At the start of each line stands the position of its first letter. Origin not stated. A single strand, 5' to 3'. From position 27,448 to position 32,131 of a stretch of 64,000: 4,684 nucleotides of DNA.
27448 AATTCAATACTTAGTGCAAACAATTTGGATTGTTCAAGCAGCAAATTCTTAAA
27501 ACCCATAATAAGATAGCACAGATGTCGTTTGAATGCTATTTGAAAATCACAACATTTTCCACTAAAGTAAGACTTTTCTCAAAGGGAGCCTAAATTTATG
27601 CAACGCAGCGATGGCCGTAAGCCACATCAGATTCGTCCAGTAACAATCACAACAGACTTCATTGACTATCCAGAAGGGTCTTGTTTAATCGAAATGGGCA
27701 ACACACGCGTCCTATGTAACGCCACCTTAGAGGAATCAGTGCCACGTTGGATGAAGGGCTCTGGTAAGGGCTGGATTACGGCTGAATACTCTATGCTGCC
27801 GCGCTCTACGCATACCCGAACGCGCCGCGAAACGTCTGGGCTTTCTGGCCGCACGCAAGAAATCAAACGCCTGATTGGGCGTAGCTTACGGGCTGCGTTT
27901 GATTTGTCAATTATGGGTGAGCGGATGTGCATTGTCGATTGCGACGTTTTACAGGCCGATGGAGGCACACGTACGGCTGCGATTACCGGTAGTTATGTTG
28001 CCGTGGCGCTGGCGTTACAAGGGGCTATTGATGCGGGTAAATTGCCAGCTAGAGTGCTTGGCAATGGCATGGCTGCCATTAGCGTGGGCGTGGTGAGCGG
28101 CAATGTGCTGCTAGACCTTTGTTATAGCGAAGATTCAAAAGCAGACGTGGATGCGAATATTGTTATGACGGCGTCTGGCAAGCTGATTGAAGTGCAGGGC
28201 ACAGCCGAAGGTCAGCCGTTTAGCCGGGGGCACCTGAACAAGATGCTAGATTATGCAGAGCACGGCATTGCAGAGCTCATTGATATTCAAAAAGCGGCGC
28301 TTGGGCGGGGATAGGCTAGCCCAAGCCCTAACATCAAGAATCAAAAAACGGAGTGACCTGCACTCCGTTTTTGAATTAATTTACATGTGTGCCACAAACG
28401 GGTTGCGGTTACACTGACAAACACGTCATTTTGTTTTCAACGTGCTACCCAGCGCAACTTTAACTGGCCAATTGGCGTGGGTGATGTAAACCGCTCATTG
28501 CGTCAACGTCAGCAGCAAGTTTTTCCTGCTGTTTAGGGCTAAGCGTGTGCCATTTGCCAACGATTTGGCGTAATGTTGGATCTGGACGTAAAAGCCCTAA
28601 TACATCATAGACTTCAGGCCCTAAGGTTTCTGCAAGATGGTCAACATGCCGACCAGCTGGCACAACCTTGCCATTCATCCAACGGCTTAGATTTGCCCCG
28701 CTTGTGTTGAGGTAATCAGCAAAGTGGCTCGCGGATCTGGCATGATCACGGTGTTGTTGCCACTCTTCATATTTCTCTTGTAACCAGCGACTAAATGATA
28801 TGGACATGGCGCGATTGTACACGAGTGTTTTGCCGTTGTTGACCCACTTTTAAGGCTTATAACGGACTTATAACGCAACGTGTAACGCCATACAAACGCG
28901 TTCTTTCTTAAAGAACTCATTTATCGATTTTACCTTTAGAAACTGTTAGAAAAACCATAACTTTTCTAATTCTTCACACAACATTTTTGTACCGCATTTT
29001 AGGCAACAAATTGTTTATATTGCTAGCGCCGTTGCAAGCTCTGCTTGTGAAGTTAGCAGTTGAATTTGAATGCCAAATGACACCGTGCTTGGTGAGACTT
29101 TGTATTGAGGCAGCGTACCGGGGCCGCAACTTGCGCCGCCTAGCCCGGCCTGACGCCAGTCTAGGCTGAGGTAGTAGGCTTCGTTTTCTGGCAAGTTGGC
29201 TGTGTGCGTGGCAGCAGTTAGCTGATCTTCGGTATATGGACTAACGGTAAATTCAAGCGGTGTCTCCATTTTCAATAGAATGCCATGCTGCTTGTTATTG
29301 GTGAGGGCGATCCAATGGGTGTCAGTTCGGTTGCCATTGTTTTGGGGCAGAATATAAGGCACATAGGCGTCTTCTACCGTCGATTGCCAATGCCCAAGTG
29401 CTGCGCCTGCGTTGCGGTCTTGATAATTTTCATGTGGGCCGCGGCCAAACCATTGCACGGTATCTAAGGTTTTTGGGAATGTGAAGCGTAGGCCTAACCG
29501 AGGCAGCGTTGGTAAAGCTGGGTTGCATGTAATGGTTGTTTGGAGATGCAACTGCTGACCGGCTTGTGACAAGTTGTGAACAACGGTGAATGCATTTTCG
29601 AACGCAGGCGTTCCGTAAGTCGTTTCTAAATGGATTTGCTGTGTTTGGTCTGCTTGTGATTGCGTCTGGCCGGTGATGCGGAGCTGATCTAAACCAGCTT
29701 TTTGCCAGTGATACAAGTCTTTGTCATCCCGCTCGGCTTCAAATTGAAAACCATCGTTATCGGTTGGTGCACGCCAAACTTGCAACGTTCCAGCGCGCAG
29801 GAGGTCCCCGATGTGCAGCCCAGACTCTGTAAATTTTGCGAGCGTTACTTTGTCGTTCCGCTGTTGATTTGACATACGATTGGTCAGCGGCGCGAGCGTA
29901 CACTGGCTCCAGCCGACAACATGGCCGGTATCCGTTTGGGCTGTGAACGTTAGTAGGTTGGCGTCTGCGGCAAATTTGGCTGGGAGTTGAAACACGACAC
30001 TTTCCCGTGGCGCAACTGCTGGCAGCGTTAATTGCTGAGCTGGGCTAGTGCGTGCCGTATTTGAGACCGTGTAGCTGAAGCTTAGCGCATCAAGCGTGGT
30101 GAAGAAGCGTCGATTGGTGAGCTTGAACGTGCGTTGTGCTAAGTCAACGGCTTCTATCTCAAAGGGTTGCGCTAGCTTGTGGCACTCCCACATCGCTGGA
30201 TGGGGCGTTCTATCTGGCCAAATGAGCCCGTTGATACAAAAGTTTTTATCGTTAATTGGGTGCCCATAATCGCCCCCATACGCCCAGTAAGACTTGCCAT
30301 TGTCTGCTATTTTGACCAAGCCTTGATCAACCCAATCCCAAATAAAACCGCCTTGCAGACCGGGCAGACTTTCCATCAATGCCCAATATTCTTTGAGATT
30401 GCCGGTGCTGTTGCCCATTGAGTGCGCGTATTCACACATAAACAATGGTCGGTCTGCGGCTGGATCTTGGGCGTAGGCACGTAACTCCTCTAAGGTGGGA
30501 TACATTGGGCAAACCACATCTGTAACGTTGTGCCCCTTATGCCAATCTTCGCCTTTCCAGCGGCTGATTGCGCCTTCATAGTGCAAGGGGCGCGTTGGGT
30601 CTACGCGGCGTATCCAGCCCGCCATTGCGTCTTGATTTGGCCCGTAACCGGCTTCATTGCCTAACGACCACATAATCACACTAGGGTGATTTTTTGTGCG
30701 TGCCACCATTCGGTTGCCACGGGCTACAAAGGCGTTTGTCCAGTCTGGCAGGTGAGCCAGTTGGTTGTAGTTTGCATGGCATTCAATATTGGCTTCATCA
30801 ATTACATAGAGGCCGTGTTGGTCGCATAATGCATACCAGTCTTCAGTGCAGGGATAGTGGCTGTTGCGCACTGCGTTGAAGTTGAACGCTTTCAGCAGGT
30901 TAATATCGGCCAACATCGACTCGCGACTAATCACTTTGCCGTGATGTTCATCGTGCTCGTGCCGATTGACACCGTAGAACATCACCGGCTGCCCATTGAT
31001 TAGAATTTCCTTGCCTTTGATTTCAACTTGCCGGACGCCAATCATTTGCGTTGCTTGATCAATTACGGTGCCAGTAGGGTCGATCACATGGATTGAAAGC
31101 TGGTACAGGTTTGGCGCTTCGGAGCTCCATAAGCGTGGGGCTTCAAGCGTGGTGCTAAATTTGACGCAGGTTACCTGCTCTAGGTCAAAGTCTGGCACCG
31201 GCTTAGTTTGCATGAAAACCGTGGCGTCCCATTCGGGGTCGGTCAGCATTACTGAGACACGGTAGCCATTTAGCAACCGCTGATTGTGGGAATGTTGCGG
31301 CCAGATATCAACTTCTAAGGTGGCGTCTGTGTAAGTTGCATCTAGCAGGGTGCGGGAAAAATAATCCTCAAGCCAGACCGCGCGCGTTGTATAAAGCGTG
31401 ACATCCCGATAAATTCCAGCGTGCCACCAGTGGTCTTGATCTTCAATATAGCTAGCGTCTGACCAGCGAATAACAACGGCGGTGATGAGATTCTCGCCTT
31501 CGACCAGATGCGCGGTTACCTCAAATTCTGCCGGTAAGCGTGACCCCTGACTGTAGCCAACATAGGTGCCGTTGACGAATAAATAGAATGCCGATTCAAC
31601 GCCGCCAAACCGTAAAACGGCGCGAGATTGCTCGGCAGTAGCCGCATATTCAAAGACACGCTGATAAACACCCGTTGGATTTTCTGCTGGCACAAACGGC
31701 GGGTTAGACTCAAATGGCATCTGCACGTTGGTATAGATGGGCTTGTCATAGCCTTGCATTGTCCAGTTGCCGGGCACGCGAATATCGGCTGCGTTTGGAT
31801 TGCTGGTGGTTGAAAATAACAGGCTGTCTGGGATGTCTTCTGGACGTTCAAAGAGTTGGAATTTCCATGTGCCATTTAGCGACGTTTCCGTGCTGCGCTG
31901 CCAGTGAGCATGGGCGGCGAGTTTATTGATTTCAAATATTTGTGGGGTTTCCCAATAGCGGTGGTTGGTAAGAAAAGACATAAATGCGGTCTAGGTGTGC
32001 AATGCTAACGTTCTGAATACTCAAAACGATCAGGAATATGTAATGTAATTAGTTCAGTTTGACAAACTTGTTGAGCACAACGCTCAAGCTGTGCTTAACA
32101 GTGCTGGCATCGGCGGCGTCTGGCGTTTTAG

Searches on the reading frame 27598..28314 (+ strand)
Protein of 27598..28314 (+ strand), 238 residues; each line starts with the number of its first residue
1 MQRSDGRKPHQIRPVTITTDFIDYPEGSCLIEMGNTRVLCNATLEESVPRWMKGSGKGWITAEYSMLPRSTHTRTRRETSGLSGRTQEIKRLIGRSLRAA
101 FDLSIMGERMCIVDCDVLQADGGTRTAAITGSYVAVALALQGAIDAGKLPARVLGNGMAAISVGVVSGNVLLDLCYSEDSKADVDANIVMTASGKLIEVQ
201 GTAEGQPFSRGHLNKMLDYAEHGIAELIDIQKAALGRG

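Call 8: search_protein_families(library=pfam, proteins=[window:27598-28314:+])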
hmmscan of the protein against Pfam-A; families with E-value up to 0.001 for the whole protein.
window:27598-28314:+ (238 aa): 2 families
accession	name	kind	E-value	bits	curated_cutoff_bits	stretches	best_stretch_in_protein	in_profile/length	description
PF01138.27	RNase_PH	-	1.6e-26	93.7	25.5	1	11-139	1-127/130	3' exoribonuclease family, domain 1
PF03725.20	RNase_PH_C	-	4.2e-12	46.3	20.8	1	159-221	4-65/67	3' exoribonuclease family, domain 2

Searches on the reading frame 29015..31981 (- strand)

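Call 27: search_protein_families(library=pfam, proteins=[window:29015-31981:-], max_evalue=0.01)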
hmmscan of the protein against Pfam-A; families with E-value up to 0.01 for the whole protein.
window:29015-31981:- (988 aa): 6 families
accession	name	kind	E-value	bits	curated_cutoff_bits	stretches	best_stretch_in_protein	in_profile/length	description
PF02836.23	Glyco_hydro_2_C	-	2.4e-95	319.6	21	1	319-608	1-301/302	Glycosyl hydrolases family 2, TIM barrel domain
PF02929.23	Bgal_small_N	-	4.7e-64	216.9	25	1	727-972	26-247/248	Beta galactosidase small chain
PF02837.24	Glyco_hydro_2_N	-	1.5e-50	171.8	28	1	34-199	3-168/169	Glycosyl hydrolases family 2, sugar binding domain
PF00703.27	Glyco_hydro_2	-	5.2e-12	46.9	23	1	204-317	3-109/109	Glycosyl hydrolases family 2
PF16353.11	LacZ_4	-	8.4e-10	39.2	27.3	1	619-696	1-86/87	Beta-galactosidase, domain 4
PF22666.2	Glyco_hydro_2_N2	-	0.00024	21.6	27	1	104-167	50-114/167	Glycosyl hydrolase 2 galactose-binding domain-like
